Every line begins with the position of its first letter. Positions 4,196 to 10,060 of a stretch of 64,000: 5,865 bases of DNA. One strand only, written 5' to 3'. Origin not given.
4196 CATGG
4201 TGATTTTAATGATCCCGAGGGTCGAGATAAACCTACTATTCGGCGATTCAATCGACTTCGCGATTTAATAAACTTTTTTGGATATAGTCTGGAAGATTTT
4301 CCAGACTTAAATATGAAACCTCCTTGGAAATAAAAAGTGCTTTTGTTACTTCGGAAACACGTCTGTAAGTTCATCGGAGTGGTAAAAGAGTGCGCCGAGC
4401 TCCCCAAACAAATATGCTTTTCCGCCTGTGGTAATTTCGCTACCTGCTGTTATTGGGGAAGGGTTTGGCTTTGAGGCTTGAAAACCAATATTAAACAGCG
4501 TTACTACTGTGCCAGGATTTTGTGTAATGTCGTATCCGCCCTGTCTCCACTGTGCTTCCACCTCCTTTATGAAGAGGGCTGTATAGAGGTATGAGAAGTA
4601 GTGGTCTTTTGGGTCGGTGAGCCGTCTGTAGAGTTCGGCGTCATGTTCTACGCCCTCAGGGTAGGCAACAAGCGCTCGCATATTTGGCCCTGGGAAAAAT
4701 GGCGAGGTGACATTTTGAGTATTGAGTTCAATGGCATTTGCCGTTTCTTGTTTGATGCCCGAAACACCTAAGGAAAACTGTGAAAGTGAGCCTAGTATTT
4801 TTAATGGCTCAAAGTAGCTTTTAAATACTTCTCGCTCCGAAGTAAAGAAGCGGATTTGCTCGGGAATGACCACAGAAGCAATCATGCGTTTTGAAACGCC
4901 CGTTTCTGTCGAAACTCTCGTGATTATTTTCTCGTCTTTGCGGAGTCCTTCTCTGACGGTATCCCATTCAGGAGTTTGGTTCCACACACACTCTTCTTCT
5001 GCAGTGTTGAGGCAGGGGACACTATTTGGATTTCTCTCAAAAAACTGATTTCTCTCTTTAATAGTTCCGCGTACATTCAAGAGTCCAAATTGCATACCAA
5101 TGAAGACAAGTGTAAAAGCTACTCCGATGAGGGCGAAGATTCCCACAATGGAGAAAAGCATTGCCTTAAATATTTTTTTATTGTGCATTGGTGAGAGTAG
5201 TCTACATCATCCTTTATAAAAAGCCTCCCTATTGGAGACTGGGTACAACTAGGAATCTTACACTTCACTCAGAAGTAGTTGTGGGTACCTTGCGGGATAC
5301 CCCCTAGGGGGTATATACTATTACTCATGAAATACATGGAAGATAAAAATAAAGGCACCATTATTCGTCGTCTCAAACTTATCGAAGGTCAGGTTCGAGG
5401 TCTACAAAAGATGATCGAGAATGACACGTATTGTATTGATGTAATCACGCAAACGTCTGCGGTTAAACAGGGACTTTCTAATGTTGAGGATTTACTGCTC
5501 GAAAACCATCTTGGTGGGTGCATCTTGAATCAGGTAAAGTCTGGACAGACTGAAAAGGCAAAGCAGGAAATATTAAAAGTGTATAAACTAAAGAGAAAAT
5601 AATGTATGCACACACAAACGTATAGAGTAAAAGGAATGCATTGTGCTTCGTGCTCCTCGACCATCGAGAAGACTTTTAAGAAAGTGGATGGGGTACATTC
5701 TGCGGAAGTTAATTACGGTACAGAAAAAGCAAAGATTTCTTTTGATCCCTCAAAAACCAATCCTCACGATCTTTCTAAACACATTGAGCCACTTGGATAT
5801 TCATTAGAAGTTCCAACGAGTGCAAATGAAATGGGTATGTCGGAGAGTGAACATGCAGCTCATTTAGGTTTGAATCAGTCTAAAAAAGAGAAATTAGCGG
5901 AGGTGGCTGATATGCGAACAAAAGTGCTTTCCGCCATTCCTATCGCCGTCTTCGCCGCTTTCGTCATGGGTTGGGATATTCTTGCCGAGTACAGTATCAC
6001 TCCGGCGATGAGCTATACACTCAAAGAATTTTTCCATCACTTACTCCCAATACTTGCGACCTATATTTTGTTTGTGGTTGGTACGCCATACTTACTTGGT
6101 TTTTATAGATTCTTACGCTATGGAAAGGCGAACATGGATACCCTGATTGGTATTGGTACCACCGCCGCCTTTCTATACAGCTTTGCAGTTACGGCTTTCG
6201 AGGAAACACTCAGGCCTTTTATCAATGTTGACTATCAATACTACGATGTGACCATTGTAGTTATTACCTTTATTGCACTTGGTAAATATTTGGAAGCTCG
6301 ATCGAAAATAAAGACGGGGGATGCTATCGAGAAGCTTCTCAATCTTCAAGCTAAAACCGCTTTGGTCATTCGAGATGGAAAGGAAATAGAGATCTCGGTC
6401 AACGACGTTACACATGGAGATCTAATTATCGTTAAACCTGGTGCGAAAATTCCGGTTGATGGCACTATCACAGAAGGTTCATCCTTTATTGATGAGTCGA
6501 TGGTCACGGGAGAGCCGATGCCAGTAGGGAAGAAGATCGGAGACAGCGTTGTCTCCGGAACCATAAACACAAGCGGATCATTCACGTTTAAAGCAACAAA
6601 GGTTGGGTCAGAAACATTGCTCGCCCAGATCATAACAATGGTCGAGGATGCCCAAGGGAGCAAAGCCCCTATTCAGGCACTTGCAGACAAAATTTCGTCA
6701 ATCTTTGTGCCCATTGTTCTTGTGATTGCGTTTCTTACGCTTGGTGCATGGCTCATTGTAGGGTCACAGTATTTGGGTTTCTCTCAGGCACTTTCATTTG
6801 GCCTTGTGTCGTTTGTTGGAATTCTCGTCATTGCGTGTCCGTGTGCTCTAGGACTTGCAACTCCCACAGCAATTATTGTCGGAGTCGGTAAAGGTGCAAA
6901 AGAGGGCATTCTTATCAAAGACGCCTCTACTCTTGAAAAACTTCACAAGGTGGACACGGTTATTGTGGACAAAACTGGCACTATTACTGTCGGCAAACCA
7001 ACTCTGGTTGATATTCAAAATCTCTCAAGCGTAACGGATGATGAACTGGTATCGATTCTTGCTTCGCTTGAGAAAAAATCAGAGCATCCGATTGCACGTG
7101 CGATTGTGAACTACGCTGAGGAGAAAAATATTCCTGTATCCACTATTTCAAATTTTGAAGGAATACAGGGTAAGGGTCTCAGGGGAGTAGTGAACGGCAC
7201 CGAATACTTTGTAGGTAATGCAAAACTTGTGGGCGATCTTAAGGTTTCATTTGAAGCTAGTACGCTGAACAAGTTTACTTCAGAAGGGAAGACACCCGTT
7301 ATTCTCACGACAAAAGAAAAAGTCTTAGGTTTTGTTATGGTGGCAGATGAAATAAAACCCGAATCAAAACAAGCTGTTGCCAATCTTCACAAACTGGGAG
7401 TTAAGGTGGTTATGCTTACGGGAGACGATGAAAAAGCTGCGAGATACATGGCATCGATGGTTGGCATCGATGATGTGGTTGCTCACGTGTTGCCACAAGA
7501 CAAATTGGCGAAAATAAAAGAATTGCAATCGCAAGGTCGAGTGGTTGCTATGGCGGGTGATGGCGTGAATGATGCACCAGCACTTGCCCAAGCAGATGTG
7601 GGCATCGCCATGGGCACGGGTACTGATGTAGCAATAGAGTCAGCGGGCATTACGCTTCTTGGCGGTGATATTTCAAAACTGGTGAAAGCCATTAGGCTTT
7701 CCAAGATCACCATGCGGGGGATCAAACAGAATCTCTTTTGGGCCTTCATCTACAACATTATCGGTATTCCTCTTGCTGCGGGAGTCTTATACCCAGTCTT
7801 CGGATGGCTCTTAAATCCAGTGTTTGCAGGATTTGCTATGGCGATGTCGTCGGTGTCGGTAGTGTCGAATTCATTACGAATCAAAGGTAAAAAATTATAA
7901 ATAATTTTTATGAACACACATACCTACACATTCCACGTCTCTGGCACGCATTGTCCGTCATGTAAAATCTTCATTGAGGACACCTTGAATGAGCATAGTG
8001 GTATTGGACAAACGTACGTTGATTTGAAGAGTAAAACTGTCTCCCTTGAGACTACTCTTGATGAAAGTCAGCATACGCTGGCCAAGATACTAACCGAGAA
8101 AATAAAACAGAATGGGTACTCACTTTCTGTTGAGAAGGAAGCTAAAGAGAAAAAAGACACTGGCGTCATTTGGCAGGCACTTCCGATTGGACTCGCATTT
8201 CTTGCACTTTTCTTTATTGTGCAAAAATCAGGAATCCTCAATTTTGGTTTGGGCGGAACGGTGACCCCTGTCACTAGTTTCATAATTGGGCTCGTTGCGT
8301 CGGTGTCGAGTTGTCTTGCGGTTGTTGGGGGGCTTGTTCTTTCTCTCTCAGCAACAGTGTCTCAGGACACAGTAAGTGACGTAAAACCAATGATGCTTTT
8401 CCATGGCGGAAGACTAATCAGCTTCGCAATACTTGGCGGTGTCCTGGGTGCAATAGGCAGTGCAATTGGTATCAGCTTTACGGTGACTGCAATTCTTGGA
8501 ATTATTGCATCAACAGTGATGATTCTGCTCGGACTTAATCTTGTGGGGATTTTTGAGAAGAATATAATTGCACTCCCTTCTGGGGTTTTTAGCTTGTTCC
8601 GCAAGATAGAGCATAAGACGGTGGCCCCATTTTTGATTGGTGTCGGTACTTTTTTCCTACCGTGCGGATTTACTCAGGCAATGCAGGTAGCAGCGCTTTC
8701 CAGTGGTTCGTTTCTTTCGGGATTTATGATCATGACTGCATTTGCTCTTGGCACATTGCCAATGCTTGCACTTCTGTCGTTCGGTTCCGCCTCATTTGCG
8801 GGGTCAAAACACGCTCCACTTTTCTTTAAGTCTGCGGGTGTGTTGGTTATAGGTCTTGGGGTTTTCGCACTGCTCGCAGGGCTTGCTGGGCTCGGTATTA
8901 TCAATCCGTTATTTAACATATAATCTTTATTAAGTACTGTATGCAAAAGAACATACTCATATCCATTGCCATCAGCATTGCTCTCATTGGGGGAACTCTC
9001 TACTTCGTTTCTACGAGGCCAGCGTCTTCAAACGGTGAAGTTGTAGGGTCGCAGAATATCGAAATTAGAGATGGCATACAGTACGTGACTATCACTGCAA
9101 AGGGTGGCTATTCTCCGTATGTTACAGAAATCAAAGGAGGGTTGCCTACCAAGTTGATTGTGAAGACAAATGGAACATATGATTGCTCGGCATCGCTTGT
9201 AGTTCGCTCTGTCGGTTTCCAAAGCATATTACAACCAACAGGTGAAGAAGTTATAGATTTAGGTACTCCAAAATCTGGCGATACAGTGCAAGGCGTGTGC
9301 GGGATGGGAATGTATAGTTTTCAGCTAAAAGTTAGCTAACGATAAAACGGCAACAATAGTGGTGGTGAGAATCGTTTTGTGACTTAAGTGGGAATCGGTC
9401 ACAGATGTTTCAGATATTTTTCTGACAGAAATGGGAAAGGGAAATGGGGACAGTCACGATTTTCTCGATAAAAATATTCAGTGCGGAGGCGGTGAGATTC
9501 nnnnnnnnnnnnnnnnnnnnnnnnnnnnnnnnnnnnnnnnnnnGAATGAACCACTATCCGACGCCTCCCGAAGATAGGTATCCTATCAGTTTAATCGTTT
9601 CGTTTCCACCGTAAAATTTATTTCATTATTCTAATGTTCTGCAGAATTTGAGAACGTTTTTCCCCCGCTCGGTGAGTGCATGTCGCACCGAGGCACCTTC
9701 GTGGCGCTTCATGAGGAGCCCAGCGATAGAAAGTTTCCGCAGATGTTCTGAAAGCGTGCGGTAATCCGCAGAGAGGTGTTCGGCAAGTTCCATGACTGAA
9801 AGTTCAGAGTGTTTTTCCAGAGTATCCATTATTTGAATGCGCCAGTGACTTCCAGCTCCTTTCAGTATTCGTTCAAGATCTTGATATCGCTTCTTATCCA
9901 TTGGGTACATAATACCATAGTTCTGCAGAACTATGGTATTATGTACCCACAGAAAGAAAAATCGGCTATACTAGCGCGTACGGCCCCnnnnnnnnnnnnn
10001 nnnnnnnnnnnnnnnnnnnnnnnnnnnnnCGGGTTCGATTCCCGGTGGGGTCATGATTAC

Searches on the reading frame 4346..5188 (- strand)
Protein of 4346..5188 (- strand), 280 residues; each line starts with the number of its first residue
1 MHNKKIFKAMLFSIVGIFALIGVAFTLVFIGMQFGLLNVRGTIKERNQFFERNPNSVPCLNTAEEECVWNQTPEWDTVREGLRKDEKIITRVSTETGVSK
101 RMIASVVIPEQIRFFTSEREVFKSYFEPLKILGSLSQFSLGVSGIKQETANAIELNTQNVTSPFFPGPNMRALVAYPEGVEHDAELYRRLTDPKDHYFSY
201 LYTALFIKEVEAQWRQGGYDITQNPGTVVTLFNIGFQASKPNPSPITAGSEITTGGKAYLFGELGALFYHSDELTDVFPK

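Call 39: search_protein_families(library=pfam, proteins=[window:4346-5188:-], max_evalue=0.01)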
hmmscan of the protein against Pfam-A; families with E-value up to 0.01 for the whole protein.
window:4346-5188:- (280 aa): 1 family
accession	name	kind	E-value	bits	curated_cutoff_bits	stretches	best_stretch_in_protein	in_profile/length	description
PF07182.16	DUF1402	-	0.00023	20.9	27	1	182-238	207-261/300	Protein of unknown function (DUF1402)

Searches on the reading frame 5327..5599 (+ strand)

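Call 69: search_protein_families(library=pfam, proteins=[window:5327-5599:+], max_evalue=0.01)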
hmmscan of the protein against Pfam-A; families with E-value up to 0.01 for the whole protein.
window:5327-5599:+ (91 aa): 1 family
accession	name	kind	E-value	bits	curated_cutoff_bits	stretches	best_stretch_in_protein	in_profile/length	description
PF02583.22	Trns_repr_metal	-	8.1e-24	84.3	22.8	1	9-85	2-75/78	Metal-sensitive transcriptional repressor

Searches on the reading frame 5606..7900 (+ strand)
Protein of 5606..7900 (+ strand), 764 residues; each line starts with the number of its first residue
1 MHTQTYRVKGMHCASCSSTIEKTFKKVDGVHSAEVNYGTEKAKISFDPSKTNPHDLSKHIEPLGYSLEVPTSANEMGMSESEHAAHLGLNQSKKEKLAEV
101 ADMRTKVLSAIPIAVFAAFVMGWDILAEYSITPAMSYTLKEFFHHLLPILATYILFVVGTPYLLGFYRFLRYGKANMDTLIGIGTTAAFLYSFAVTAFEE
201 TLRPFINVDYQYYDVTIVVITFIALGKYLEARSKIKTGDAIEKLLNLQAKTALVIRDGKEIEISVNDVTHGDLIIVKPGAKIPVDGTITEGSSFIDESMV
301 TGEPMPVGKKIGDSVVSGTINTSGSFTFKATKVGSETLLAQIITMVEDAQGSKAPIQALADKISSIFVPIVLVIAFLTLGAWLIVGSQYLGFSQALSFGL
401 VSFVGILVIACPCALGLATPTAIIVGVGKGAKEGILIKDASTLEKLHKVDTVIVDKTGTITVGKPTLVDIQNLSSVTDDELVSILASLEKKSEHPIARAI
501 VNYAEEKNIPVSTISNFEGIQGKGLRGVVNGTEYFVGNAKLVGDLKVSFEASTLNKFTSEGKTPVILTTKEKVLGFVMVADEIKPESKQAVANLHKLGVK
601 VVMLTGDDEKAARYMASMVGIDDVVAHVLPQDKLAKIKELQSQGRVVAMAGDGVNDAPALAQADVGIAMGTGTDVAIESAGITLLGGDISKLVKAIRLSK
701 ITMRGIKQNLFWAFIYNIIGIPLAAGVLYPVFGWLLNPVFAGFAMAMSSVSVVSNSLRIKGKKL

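Call 39: search_protein_families(library=pfam, proteins=[window:5606-7900:+], max_evalue=0.01)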
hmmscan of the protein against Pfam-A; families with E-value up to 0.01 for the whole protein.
window:5606-7900:+ (764 aa): 4 families
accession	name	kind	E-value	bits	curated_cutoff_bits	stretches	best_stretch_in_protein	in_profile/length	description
PF00122.25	E1-E2_ATPase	-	1.9e-58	197.4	28.1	1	247-432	2-180/181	E1-E2 ATPase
PF00702.32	Hydrolase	-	4e-35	122.4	26.4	1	449-664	1-191/191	haloacid dehalogenase-like hydrolase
PF00403.32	HMA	-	4.4e-18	65.9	24.8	1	5-65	1-61/62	Heavy-metal-associated domain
PF08282.18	Hydrolase_3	-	1.8e-06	28.3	20.9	1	638-680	197-239/255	haloacid dehalogenase-like hydrolase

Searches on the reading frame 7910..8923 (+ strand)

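Call 69: search_protein_families(library=pfam, proteins=[window:7910-8923:+], max_evalue=0.01)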
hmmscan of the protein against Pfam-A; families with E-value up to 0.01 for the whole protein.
window:7910-8923:+ (337 aa): 2 families
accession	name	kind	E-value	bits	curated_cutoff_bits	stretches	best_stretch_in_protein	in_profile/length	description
PF13386.12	DsbD_2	-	7.2e-31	108.1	24.9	1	123-318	2-198/199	Cytochrome C biogenesis protein transmembrane region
PF00403.32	HMA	-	4.3e-10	40.3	24.8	1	7-70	1-61/62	Heavy-metal-associated domain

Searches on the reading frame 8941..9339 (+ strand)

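Call 69: search_protein_families(library=pfam, proteins=[window:8941-9339:+], max_evalue=0.01)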
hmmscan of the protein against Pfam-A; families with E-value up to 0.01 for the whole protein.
window:8941-9339:+ (132 aa): 1 family
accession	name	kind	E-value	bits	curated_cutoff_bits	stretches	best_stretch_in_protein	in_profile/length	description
PF13473.12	Cupredoxin_1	-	6.3e-06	26.6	27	1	45-127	19-98/104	Cupredoxin-like domain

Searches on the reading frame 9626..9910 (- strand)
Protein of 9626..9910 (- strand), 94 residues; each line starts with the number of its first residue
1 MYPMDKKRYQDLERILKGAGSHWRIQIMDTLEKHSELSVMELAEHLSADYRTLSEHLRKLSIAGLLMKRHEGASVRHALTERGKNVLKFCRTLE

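Call 39: search_protein_families(library=pfam, proteins=[window:9626-9910:-], max_evalue=0.01)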
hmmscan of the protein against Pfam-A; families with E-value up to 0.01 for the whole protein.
window:9626-9910:- (94 aa): 13 families
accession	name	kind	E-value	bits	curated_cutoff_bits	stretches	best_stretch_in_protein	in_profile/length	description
PF01022.26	HTH_5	-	1.3e-07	31.8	22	1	24-66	4-45/47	Bacterial regulatory protein, arsR family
PF25212.1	HVO_A0114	-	1.2e-06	28.6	27.6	1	22-75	22-75/84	HVO_A0114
PF12840.13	HTH_20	-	6.3e-05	23.3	27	1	24-68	6-50/51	Helix-turn-helix domain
PF08220.18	HTH_DeoR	-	0.00013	22.1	21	1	26-75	4-53/57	DeoR-like helix-turn-helix domain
PF01047.28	MarR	-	0.00015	22.1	24.6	1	25-70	6-51/59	MarR family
PF13463.12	HTH_27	-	0.00019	22.1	22.2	1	25-83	6-68/68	Winged helix DNA-binding domain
PF00392.27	GntR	-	0.00069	19.7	27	1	27-72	13-60/64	Bacterial regulatory proteins, gntR family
PF08100.18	Dimerisation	-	0.00074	19.7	25.6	1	25-87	28-91/93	O-methyltransferase dimerisation domain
PF19187.6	HTH_PafC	-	0.0013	19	32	1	30-71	12-52/115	PafC helix-turn-helix domain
PF01638.23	HxlR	-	0.0017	18.6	20.8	1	20-90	3-76/91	HxlR-like helix-turn-helix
PF13601.12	HTH_34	-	0.0024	18.4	27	1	24-67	2-45/80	Winged helix DNA-binding domain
PF25213.1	HVO_A0261_N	-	0.0027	18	35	1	19-89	8-73/86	HVO_A0261 N-terminal domain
PF22665.2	DUF6293_C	-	0.0084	17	27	0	37-89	45-100/101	DUF6293 C-terminal winged helix domain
